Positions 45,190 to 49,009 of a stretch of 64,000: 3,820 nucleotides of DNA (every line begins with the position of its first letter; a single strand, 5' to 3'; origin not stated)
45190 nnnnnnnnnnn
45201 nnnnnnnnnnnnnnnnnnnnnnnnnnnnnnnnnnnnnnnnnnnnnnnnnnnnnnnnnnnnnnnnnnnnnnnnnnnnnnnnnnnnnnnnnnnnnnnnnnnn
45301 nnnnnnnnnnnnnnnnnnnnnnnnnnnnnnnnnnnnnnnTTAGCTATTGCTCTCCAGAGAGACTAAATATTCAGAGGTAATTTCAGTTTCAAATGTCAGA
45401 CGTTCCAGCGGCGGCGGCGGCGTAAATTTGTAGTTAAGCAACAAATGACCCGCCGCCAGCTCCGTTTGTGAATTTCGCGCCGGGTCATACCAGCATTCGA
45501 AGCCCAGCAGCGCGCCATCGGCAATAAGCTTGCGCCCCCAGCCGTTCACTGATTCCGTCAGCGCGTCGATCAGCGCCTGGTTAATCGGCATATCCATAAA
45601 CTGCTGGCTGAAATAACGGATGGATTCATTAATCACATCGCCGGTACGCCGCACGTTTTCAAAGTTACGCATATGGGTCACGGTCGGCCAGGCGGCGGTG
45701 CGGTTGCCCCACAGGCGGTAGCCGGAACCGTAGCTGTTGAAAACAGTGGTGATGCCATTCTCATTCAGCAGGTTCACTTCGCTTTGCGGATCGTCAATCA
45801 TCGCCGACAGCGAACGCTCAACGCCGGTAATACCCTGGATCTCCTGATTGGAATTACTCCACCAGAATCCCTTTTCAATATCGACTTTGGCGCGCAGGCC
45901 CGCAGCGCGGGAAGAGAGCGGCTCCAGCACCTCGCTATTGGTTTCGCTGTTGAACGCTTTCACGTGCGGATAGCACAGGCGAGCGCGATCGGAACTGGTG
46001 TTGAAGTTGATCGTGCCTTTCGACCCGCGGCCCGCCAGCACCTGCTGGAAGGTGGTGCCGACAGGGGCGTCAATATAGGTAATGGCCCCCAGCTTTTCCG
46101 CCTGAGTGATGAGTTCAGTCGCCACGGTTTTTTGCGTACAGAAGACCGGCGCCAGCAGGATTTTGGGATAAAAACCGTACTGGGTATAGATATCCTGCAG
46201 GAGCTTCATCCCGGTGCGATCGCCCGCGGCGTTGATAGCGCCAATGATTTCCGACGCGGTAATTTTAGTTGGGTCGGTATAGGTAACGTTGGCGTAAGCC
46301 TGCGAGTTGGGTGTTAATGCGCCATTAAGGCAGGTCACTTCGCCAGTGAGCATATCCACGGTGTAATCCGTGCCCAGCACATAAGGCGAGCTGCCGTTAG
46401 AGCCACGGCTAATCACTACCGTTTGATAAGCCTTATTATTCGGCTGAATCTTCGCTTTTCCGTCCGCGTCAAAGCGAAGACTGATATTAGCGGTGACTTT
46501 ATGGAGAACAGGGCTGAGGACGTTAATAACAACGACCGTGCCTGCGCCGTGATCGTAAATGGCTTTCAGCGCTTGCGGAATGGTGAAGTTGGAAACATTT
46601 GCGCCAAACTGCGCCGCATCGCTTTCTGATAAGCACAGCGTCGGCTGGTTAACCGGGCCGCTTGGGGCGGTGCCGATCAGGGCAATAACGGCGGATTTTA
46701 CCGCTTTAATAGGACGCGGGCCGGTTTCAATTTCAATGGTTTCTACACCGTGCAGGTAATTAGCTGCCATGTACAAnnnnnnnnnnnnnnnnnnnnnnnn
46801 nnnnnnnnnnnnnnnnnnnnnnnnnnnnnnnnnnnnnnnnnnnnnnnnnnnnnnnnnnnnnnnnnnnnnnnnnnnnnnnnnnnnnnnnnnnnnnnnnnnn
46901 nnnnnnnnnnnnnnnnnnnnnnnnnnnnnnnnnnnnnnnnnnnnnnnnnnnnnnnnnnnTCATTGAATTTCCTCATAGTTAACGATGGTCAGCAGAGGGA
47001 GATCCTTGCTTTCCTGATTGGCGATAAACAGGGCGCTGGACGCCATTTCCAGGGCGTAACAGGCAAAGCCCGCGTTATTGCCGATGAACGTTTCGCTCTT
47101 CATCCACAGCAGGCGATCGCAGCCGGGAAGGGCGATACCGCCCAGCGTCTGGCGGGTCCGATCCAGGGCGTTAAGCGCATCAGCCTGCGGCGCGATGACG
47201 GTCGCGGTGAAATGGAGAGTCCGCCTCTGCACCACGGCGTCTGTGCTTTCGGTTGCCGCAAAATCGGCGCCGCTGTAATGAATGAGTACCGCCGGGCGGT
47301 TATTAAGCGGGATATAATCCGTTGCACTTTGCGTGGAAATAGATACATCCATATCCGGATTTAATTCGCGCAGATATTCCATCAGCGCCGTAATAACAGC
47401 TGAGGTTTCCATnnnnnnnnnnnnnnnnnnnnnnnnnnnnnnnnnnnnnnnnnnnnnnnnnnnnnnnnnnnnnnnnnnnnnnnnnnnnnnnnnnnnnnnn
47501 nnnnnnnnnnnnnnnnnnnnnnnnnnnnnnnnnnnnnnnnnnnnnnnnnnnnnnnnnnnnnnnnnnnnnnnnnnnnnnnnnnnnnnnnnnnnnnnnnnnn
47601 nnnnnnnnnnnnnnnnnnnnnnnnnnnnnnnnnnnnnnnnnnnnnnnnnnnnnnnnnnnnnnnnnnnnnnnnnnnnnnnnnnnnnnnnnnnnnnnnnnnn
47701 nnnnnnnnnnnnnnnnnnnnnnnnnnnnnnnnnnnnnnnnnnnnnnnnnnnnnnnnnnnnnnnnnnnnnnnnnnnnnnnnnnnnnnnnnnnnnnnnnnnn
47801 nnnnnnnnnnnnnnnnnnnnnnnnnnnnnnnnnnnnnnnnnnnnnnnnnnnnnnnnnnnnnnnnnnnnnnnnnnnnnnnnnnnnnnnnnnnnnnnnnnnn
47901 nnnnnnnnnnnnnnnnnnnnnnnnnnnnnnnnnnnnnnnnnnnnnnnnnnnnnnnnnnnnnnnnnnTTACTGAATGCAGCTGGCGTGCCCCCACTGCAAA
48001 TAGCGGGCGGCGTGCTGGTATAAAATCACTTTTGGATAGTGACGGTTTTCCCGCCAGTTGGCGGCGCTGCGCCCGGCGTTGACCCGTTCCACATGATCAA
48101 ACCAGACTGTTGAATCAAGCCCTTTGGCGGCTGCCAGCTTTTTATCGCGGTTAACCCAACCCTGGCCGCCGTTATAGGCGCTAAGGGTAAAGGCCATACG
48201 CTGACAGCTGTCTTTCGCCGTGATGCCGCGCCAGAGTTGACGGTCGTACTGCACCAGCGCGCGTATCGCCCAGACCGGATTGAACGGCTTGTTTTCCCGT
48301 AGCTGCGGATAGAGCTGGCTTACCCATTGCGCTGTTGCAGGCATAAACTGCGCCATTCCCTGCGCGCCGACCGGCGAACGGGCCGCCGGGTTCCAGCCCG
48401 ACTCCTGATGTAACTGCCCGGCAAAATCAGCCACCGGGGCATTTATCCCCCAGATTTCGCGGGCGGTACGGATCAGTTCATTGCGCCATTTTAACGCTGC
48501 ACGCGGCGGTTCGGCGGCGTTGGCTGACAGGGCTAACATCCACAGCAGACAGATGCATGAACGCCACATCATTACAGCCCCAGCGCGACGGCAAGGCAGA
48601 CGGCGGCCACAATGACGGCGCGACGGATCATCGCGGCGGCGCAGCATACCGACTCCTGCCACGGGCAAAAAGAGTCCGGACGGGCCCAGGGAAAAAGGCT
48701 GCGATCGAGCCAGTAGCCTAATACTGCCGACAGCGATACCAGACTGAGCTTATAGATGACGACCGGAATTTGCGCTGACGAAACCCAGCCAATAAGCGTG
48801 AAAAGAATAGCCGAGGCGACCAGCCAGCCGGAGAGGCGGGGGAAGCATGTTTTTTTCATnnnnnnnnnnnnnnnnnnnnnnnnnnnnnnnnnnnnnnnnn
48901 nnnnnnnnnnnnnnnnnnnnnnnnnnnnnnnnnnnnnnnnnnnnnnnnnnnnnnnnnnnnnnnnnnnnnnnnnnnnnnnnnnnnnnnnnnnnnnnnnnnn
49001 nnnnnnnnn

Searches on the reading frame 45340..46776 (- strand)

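Call 60: search_protein_families(library=pfam, proteins=[window:45340-46776:-], max_evalue=0.01)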
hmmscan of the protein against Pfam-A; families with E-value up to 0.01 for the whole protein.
window:45340-46776:- (478 aa): 3 families
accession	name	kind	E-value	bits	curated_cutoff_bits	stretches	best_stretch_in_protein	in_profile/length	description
PF04984.19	Phage_sheath_1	-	3.1e-30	105.6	31.4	1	186-361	2-168/168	Phage tail sheath protein subtilisin-like domain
PF17482.7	Phage_sheath_1C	-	4.6e-17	62.4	26.9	1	370-467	6-104/104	Phage tail sheath C-terminal domain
PF22671.1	Gp18_domIII_N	-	1.3e-05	25.8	27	1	30-86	3-58/58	Tail sheath protein Gp18 domain III N-terminal region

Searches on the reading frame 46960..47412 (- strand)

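Call 60: search_protein_families(library=pfam, proteins=[window:46960-47412:-], max_evalue=0.01)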
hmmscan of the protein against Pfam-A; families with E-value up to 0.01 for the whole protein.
window:46960-47412:- (150 aa): 1 family
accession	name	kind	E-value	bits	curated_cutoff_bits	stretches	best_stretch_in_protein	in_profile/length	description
PF09646.16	Gp37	-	2.9e-36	124.9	27.3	1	13-148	4-143/143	Gp37 protein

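Call 78: search_protein_families(library=ncbifam, proteins=[window:46960-47412:-], max_evalue=0.01)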
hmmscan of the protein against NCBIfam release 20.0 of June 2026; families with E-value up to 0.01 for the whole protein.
window:46960-47412:- (150 aa): 0 families

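Call 94: search_protein_families(library=phrogs, proteins=[window:46960-47412:-], max_evalue=0.001)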
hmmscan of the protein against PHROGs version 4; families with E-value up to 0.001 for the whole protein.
window:46960-47412:- (150 aa): 2 families
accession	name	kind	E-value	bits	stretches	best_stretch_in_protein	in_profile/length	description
phrog_209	-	head and packaging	3.5e-36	125.6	1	1-148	1-162/163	portal protein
phrog_35021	-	unknown function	6.7e-28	97.6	1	90-150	1-61/61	-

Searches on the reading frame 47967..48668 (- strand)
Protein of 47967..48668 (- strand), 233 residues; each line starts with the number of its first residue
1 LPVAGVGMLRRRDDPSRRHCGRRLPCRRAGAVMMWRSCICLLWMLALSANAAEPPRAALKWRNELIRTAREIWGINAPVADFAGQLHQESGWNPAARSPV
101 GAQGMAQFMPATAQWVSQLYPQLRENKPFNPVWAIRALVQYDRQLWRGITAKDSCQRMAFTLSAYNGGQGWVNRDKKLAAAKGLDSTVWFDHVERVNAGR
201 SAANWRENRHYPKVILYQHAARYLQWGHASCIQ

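Call 60: search_protein_families(library=pfam, proteins=[window:47967-48668:-], max_evalue=0.01)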
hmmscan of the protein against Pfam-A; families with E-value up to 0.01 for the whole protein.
window:47967-48668:- (233 aa): 1 family
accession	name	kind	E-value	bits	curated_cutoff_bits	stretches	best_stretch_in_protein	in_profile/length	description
PF01464.25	SLT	-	5.7e-15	55.4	21.3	1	87-182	22-111/117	Transglycosylase SLT domain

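Call 94: search_protein_families(library=phrogs, proteins=[window:47967-48668:-], max_evalue=0.001)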
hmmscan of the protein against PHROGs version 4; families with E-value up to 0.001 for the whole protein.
window:47967-48668:- (233 aa): 7 families
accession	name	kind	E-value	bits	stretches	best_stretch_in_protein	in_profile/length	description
phrog_669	-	lysis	3.3e-63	214.7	1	45-231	904-1073/1946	endolysin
phrog_342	-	head and packaging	6.2e-13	48.7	1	78-185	29-129/1235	internal virion protein with endolysin domain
phrog_2013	-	tail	1.9e-09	37.8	1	55-175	461-569/657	lytic tail protein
phrog_28504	-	tail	3e-09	37.2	1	85-186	254-340/597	lytic tail fiber protein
phrog_13449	-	other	1.5e-05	25.7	1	59-116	5-59/269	transglycosylase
phrog_13530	-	unknown function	5.7e-05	22.4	1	65-123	607-666/997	-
phrog_14342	-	tail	0.00014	22.7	1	82-177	159-242/272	lytic tail fiber protein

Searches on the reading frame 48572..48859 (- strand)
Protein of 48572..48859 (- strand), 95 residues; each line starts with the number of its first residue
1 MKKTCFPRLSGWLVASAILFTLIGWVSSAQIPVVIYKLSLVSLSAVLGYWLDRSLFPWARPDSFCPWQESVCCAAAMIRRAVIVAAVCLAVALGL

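Call 60: search_protein_families(library=pfam, proteins=[window:48572-48859:-], max_evalue=0.01)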
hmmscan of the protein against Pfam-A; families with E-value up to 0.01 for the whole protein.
window:48572-48859:- (95 aa): 2 families
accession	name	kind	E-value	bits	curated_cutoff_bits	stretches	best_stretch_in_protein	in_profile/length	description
PF13272.11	Holin_2-3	-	5.3e-27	94.6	27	2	9-69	1-63/106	Putative 2/3 transmembrane domain holin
PF05425.18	CopD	-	0.0015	19.3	32.1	1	10-94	21-100/105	Copper resistance protein D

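Call 94: search_protein_families(library=phrogs, proteins=[window:48572-48859:-], max_evalue=0.001)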
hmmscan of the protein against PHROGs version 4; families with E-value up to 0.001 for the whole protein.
window:48572-48859:- (95 aa): 1 family
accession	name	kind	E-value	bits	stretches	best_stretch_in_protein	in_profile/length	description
phrog_1528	-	lysis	5.6e-35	120.7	1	3-95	10-116/116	holin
